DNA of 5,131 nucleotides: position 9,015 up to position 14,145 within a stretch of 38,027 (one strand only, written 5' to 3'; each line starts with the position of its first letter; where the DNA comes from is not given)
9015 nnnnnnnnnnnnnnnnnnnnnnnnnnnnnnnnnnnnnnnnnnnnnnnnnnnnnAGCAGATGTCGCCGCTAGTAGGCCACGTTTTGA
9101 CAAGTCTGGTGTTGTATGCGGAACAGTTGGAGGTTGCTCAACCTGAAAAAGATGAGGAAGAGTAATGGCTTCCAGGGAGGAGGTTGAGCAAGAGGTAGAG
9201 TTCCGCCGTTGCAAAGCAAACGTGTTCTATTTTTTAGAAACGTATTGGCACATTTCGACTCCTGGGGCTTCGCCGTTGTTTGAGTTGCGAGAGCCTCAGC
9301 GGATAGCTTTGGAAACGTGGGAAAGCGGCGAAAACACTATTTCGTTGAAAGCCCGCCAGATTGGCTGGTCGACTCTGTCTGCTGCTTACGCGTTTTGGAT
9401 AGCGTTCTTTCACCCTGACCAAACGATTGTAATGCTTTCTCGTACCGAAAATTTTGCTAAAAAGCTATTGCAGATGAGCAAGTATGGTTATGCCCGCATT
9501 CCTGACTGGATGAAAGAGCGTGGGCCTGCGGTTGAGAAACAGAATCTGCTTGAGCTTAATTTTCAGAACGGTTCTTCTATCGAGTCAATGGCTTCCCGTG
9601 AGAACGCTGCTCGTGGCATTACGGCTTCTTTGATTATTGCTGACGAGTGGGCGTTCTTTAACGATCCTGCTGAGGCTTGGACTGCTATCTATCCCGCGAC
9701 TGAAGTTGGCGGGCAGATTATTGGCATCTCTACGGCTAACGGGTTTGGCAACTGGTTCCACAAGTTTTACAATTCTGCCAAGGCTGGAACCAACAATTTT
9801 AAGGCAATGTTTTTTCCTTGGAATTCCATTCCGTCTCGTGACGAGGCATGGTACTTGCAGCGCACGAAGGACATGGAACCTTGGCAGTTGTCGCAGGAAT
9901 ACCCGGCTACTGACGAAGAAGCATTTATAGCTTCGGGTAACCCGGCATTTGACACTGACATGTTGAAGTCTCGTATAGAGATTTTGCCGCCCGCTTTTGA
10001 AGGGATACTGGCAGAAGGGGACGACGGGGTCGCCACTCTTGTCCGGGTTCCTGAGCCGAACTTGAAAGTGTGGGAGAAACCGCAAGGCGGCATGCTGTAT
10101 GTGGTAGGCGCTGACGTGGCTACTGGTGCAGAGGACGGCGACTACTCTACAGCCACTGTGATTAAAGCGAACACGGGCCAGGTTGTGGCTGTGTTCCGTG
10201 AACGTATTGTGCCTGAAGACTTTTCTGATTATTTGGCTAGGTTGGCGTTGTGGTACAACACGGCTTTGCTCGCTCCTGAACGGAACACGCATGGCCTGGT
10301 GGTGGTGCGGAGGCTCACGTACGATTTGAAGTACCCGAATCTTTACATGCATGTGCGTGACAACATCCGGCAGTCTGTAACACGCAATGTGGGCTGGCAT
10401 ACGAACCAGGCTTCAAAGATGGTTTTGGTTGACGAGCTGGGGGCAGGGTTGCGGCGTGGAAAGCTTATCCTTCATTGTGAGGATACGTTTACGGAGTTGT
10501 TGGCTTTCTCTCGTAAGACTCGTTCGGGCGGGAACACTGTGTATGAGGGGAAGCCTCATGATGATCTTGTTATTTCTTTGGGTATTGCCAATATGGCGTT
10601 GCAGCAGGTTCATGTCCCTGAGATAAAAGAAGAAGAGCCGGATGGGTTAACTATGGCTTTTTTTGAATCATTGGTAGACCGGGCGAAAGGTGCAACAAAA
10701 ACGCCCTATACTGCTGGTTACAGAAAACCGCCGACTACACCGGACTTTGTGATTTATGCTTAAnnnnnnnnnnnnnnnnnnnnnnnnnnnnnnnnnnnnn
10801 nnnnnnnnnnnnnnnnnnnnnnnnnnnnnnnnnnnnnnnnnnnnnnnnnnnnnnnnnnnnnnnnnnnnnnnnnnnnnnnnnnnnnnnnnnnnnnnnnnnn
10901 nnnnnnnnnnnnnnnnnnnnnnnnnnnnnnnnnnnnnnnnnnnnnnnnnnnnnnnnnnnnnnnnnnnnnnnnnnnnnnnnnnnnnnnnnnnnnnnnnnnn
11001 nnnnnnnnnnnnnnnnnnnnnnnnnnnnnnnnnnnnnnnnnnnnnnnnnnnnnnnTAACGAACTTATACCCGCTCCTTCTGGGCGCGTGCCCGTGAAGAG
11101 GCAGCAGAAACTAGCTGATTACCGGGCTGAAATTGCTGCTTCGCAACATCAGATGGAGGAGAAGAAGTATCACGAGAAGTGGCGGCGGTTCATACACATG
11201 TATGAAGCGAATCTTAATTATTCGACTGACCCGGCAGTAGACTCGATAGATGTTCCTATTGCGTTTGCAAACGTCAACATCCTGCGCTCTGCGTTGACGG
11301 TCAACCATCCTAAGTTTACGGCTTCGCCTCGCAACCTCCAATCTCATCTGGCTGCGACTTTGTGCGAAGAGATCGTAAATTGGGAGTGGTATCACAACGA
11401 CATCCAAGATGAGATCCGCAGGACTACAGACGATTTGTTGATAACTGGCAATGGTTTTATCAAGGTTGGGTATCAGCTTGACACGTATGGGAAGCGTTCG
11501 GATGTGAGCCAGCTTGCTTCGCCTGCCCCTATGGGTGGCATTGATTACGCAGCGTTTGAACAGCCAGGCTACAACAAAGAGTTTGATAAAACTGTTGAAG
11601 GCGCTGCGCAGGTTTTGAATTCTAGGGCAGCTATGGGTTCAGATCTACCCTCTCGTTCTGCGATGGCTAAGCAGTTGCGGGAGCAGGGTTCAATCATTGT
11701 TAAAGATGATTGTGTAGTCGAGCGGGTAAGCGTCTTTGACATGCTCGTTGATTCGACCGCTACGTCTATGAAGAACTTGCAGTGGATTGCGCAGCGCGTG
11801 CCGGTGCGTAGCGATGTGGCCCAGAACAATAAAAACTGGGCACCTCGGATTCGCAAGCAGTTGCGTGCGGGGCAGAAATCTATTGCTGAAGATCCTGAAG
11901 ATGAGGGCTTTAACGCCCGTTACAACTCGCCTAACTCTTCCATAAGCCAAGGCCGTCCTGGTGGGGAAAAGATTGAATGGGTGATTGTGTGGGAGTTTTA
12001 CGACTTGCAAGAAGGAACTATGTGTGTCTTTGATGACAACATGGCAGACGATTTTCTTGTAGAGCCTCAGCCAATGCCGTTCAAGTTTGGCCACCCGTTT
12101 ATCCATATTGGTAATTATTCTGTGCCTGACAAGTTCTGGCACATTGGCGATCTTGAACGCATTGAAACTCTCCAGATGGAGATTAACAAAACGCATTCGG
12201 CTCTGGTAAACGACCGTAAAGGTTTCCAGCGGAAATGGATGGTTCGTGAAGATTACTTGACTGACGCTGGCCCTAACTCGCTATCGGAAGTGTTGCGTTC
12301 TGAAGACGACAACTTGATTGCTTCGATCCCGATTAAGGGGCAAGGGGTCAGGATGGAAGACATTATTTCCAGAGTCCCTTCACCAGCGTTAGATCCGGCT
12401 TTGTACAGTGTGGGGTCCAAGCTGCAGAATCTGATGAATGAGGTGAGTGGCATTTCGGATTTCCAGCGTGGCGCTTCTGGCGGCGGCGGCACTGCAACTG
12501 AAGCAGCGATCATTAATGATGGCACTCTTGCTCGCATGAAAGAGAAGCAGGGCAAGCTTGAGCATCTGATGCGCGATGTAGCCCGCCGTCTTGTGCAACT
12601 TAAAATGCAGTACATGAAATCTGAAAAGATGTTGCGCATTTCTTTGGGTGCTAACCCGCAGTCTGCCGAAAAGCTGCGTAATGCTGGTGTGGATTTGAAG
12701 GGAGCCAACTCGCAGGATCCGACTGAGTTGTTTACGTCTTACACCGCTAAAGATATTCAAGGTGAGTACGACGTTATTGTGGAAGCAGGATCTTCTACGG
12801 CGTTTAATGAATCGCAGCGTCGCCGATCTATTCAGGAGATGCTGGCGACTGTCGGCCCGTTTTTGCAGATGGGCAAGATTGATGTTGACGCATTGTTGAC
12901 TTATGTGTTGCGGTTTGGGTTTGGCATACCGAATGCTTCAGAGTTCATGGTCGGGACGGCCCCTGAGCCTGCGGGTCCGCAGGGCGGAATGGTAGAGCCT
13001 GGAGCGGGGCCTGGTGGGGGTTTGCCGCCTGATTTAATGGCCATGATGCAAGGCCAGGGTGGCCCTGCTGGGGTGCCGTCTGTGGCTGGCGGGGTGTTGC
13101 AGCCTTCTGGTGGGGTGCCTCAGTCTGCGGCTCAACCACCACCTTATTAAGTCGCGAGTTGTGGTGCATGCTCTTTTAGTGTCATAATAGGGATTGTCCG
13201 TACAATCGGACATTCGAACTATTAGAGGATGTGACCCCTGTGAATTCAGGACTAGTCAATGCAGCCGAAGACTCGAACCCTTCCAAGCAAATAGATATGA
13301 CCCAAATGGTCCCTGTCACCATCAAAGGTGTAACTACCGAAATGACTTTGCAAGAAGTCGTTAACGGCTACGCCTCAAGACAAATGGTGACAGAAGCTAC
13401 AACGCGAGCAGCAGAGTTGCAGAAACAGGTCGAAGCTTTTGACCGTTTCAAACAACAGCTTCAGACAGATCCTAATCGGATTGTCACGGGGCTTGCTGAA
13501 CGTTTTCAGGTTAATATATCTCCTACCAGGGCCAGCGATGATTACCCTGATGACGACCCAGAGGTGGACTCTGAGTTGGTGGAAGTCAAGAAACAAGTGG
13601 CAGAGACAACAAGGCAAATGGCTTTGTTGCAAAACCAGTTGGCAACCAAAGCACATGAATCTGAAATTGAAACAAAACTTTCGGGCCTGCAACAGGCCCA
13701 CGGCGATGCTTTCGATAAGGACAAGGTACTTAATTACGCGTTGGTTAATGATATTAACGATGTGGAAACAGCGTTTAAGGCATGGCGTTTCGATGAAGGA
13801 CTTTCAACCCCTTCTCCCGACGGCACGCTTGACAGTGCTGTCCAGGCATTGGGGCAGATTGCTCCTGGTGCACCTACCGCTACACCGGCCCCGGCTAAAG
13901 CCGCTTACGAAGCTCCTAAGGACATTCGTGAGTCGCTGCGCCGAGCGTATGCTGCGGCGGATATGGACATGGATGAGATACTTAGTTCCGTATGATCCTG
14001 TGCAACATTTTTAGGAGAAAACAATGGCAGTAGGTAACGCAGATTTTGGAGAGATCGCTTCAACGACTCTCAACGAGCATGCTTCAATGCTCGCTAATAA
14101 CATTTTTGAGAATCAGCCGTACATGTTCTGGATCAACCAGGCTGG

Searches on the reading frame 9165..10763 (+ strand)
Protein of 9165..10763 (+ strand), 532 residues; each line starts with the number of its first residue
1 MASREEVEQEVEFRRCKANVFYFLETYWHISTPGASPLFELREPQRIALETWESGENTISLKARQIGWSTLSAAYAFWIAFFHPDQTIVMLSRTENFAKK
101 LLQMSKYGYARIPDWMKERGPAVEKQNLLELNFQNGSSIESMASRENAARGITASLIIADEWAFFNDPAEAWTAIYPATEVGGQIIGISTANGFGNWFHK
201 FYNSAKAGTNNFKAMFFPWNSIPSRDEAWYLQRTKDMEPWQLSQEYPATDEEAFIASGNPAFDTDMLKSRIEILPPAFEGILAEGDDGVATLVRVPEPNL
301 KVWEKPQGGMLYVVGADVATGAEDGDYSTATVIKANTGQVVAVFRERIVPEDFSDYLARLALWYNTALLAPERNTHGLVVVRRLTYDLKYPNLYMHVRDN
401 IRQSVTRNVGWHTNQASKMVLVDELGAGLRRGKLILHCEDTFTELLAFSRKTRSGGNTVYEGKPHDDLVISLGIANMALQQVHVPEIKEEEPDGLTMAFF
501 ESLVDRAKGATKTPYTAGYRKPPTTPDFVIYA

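Call 8: search_protein_families(library=pfam, proteins=[window:9165-10763:+], max_evalue=0.01)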
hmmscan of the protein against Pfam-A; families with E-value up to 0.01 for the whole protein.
window:9165-10763:+ (532 aa): 1 family
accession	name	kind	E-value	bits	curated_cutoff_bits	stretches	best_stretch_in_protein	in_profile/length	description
PF03237.21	Terminase_6N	-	4.4e-08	33.5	22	1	61-209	3-153/215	Terminase large subunit, T4likevirus-type, N-terminal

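Call 12: search_dna_similar(query=window:9165-10763:+, collection=phages, mode=protein, max_rows=25)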
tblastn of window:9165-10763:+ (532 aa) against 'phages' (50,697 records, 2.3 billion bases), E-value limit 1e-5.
Records with a match: 2798; places in all: 2819; records where one place covers at least 80% of the query: 2206.
Best place of each record, by identity: <60% 2798.
By first word of the organism name: Escherichia 748; Synechococcus 367; Klebsiella 329; Salmonella 204; Vibrio 194; Shigella 95; Stx2a-converting 81; Acinetobacter 73; Cyanophage 60; Enterobacter 59; and 78 more.
By host as written in the record: - 636; Escherichia coli 287; Klebsiella pneumoniae 114; Synechococcus 106; Escherichia coli O157:H7 43; Synechococcus sp. 37; Salmonella enterica 29; Escherichia coli B 28; and 626 more.
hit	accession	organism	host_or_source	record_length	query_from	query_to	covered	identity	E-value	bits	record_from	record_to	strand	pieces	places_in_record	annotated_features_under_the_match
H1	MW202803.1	Caudoviricetes sp.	Manatee Spring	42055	17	491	89%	40.1%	2e-97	329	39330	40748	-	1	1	terminase large subunit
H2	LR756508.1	uncultured phage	metagenomic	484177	15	517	95%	28.6%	2e-45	177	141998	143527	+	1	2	record has no annotation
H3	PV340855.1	Synechococcus phage Sf-FR1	Synechococcus sp. WH8102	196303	13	491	90%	29.5%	3e-35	147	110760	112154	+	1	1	terminase large subunit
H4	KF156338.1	Synechococcus phage ACG-2014h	Synechococcus sp. WH7803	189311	15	491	90%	29.6%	1e-37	154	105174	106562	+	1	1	terminase large subunit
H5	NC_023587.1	Synechococcus phage ACG-2014h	Synechococcus sp. WH7803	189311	15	491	90%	29.6%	1e-37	154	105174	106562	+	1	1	terminase large subunit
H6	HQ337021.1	Prochlorococcus phage P-SSM3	Prochlorococcus marinus NATL2A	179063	13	506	93%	28.3%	2e-37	153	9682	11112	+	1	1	none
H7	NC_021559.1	Prochlorococcus phage P-SSM3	Prochlorococcus marinus NATL2A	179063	13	506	93%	28.3%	2e-37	153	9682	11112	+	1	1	none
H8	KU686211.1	Synechococcus phage S-WAM2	Synechococcus sp.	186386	15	491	90%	29.1%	1e-36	151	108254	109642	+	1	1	terminase large subunit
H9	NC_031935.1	Synechococcus phage S-WAM2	Synechococcus sp.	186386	15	491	90%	29.1%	1e-36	151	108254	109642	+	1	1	terminase large subunit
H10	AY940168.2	Prochlorococcus phage P-SSM4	Prochlorococcus sp. NATL2A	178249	13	506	93%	28.1%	1e-36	151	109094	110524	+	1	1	gp17: terminase DNA packaging enzyme large subunit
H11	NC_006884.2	Prochlorococcus phage P-SSM4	Prochlorococcus sp. NATL2A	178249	13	506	93%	28.1%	1e-36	151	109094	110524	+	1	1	gp17: terminase large subunit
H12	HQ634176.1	Cyanophage P-RSM3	Prochlorococcus NATL2A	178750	13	506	93%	28.1%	1e-36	151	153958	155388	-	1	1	hypothetical protein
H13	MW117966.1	Synechococcus phage S-H9-1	Synechococcus sp. MW02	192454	15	491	90%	28.9%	2e-36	150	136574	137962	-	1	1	terminase large subunit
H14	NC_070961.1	Synechococcus phage S-H9-1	Synechococcus sp. MW02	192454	15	491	90%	28.9%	2e-36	150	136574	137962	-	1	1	terminase large subunit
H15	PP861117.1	Synechococcus phage QB2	Synechococcus sp. MW02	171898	1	501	94%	27.6%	1e-33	142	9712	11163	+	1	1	terminase large subunit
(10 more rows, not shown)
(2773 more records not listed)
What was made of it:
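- Tried and rejected: The best large-terminase match is 40 % identical (call 12).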

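Call 26: find_related_loci(query=window:9165-10763:+, collection=viral_contigs, flank=10000)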
Query window:9165-10763:+ (532 aa) in viral_contigs; peptide patterns used: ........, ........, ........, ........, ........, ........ (x = any residue, [..] = any of these).
16 stretches matched a pattern; 13 encode a relative of the query (tblastn E <= 1e-3); 13 distinct loci.
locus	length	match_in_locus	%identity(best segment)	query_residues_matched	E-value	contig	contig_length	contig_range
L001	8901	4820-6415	100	1-532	0e+0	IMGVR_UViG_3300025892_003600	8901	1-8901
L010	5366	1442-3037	100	1-532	0e+0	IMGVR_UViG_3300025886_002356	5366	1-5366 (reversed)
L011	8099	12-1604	99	1-531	0e+0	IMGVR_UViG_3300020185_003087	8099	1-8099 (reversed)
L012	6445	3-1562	100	13-532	0e+0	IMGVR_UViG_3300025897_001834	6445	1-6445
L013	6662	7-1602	83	1-532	0e+0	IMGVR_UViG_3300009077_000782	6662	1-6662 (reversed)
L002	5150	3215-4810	83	1-532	0e+0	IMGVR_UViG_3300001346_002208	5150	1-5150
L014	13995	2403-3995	82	3-532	0e+0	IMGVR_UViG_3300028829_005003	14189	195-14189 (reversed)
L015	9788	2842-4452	72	1-532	0e+0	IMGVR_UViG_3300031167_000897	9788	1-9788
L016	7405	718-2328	72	1-532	0e+0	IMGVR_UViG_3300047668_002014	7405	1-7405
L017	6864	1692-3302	72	1-532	0e+0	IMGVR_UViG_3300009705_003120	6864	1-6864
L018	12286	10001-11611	71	1-532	0e+0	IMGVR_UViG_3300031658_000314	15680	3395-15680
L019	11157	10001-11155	84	1-385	0e+0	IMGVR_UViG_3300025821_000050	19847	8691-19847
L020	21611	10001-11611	71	1-532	0e+0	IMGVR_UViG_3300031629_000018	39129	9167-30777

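Call 76: find_related_loci(query=L020:19087-20430:+, collection=viral_contigs, flank=10000)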
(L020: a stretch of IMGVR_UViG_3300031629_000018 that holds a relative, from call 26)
Query L020:19087-20430:+ (448 aa) in viral_contigs; peptide patterns used: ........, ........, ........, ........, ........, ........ (x = any residue, [..] = any of these).
12 stretches matched a pattern; 1 encode a relative of the query (tblastn E <= 1e-3); 1 distinct loci.
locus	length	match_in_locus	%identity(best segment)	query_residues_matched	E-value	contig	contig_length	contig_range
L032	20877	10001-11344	100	1-448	0e+0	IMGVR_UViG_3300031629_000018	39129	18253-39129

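Call 77: find_related_loci(query=L020:134-679:-, collection=viral_contigs, flank=10000)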
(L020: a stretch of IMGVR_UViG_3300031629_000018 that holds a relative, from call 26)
Query L020:134-679:- (181 aa) in viral_contigs; peptide patterns used: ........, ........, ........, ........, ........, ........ (x = any residue, [..] = any of these).
7 stretches matched a pattern; 3 encode a relative of the query (tblastn E <= 1e-3); 2 distinct loci.
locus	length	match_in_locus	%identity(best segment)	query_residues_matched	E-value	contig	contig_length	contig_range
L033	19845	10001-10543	100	1-181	4e-125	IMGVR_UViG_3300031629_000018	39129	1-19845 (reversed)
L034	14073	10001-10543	100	1-181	4e-125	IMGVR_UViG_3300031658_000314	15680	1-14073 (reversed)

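Call 102: find_related_loci(query=window:9165-10763:+, collection=genome_contigs, flank=10000)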
Query window:9165-10763:+ (532 aa) in genome_contigs; peptide patterns used: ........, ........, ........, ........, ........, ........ (x = any residue, [..] = any of these).
42 stretches matched a pattern, but none encodes a relative of the query by tblastn (E <= 1e-3).

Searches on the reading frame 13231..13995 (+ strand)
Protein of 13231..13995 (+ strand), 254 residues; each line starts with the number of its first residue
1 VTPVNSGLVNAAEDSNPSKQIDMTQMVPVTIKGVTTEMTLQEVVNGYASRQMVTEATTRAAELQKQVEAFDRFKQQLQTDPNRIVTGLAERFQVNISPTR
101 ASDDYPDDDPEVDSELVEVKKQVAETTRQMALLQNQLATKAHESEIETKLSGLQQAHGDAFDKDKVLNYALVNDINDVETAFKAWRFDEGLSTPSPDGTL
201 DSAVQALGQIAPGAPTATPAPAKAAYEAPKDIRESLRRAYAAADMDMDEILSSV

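Call 92: search_protein_families(library=phrogs, proteins=[window:13231-13995:+], max_evalue=0.01)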
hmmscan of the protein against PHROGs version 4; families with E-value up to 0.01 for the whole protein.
window:13231-13995:+ (254 aa): 2 families
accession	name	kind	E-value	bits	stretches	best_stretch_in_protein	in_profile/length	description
phrog_1244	-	unknown function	0.007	16.8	0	120-160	12-52/157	-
phrog_77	-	DNA, RNA and nucleotide metabolism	0.0092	15.5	0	51-242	464-607/967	SbcC-like subunit of palindrome specific endonuclease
